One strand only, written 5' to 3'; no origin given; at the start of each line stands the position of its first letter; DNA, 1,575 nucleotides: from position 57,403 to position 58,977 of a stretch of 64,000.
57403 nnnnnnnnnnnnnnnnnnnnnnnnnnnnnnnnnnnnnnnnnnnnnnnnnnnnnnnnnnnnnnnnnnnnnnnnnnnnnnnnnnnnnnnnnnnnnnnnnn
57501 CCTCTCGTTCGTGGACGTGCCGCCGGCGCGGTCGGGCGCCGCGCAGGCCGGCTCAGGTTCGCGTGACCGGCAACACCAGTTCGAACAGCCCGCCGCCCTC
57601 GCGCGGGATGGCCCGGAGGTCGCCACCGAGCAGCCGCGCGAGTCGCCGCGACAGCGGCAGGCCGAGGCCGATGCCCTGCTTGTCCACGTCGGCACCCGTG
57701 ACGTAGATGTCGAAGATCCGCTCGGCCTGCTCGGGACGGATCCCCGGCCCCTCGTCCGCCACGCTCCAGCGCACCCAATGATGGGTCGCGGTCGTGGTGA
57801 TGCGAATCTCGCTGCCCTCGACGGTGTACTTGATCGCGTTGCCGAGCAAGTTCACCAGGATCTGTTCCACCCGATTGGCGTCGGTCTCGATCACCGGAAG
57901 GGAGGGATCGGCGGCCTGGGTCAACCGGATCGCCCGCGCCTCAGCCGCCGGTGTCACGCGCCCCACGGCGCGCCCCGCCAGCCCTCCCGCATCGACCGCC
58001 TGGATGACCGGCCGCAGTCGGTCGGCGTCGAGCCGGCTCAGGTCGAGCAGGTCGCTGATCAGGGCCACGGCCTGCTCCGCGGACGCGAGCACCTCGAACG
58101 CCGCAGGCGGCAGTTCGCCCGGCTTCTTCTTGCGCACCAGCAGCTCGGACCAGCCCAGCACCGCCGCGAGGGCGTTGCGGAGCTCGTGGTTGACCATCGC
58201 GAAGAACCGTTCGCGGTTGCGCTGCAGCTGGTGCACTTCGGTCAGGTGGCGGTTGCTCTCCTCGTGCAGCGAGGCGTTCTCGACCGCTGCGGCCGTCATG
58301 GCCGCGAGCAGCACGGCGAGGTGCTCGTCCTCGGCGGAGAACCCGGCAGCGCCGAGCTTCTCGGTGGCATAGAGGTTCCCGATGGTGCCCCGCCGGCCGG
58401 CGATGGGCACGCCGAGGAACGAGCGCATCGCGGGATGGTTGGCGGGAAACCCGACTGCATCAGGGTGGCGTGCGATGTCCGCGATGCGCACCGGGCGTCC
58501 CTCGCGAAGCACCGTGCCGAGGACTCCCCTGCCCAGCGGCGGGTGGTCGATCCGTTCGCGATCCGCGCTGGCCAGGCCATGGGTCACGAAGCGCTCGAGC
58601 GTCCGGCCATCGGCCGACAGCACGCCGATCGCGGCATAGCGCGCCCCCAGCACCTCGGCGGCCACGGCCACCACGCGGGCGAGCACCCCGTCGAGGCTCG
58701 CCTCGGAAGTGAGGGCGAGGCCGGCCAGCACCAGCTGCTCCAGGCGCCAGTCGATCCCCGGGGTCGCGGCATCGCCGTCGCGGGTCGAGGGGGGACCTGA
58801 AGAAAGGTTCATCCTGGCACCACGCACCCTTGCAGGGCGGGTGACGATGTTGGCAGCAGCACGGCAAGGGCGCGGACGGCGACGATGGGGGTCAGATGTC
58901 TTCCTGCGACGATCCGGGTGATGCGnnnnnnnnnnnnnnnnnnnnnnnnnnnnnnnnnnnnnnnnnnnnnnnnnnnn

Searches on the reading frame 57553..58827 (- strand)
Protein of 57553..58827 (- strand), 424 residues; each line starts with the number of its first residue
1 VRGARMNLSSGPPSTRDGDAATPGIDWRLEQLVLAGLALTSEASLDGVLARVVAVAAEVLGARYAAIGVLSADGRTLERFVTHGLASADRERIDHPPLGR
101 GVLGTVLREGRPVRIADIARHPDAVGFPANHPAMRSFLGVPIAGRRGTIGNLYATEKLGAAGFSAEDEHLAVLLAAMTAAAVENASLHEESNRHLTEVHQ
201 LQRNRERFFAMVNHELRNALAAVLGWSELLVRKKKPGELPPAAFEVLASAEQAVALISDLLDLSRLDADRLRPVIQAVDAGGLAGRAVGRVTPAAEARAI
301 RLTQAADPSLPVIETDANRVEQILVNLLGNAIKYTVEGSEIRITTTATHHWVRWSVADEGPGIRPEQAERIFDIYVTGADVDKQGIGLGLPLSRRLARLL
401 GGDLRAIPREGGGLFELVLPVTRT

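Call 80: search_protein_families(library=pfam, proteins=[window:57553-58827:-], max_evalue=0.001)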
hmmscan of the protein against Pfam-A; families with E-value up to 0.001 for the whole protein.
window:57553-58827:- (424 aa): 6 families
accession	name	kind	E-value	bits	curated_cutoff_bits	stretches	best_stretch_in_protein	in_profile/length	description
PF02518.31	HATPase_c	-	4.5e-22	79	26.4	1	316-421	2-109/111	Histidine kinase-, DNA gyrase B-, and HSP90-like ATPase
PF13185.12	GAF_2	-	4e-21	76.1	28.6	1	42-183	1-136/136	GAF domain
PF01590.32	GAF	-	6.4e-16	59.5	22.4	1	45-182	2-133/133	GAF domain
PF00512.31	HisKA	-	3.2e-14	53.2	26.9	1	205-268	2-65/66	His Kinase A (phospho-acceptor) domain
PF13581.12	HATPase_c_2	-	9.8e-05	22.8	27.4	1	299-397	11-109/127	Histidine kinase-like ATPase domain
PF13492.12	GAF_3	-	0.0005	20.9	27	0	44-184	1-129/129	GAF domain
